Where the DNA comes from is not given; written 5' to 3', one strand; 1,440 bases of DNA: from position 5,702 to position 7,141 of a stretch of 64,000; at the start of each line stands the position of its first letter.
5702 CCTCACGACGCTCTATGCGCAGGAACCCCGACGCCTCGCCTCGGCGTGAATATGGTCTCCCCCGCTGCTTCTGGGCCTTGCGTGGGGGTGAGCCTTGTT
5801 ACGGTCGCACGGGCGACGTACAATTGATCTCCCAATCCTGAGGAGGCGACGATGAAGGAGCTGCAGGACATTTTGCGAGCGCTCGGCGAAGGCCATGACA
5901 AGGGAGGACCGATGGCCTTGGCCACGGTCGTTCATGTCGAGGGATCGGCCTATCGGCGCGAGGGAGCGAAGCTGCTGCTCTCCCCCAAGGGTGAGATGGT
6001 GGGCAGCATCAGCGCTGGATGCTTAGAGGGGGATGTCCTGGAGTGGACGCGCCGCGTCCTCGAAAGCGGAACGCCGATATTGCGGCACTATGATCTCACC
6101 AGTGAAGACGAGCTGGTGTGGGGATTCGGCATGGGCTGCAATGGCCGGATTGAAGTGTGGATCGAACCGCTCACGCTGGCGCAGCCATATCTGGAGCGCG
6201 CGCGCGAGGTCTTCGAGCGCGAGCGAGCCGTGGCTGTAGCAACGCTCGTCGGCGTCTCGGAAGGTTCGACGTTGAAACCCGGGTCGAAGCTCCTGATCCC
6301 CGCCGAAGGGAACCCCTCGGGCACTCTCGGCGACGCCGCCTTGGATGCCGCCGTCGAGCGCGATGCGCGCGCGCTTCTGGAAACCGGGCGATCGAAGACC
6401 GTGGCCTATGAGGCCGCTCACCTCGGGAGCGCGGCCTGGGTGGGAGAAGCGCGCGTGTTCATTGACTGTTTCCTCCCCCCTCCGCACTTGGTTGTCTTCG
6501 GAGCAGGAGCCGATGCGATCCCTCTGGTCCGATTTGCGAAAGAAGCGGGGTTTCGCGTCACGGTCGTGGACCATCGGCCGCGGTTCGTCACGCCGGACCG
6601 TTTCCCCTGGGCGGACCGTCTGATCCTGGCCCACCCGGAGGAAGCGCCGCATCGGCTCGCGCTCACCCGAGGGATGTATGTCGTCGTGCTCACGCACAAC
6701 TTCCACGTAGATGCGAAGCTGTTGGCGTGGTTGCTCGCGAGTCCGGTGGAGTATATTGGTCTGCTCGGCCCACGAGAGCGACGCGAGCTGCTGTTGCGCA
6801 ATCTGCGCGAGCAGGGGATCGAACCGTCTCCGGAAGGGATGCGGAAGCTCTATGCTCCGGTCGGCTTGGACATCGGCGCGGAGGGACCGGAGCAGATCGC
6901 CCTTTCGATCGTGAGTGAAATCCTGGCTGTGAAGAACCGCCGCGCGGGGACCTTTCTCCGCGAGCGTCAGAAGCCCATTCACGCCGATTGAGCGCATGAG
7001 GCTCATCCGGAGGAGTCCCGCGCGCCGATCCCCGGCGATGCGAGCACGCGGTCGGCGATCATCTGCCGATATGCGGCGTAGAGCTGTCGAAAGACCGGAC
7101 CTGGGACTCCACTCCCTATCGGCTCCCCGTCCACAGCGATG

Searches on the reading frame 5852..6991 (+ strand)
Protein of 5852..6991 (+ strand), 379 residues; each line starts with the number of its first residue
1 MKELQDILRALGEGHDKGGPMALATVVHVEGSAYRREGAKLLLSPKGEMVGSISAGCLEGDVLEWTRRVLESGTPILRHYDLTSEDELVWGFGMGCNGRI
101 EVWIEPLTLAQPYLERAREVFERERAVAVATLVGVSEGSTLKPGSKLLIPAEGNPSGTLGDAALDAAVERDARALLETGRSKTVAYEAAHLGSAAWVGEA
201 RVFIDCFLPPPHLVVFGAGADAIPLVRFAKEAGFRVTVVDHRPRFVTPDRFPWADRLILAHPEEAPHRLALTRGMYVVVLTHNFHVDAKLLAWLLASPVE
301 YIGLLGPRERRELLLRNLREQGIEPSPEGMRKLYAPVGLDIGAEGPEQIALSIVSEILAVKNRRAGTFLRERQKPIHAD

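Call 106: search_protein_families(library=pfam, proteins=[window:5852-6991:+], max_evalue=0.001)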
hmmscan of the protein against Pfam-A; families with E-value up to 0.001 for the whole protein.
window:5852-6991:+ (379 aa): 2 families
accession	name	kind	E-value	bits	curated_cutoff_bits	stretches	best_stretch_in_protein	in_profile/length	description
PF13478.12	XdhC_C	-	1.8e-38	132.3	29.7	1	213-357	1-125/125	XdhC Rossmann domain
PF02625.21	XdhC_CoxI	-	1.7e-37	127.6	24.3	2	16-81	3-68/68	XdhC and CoxI family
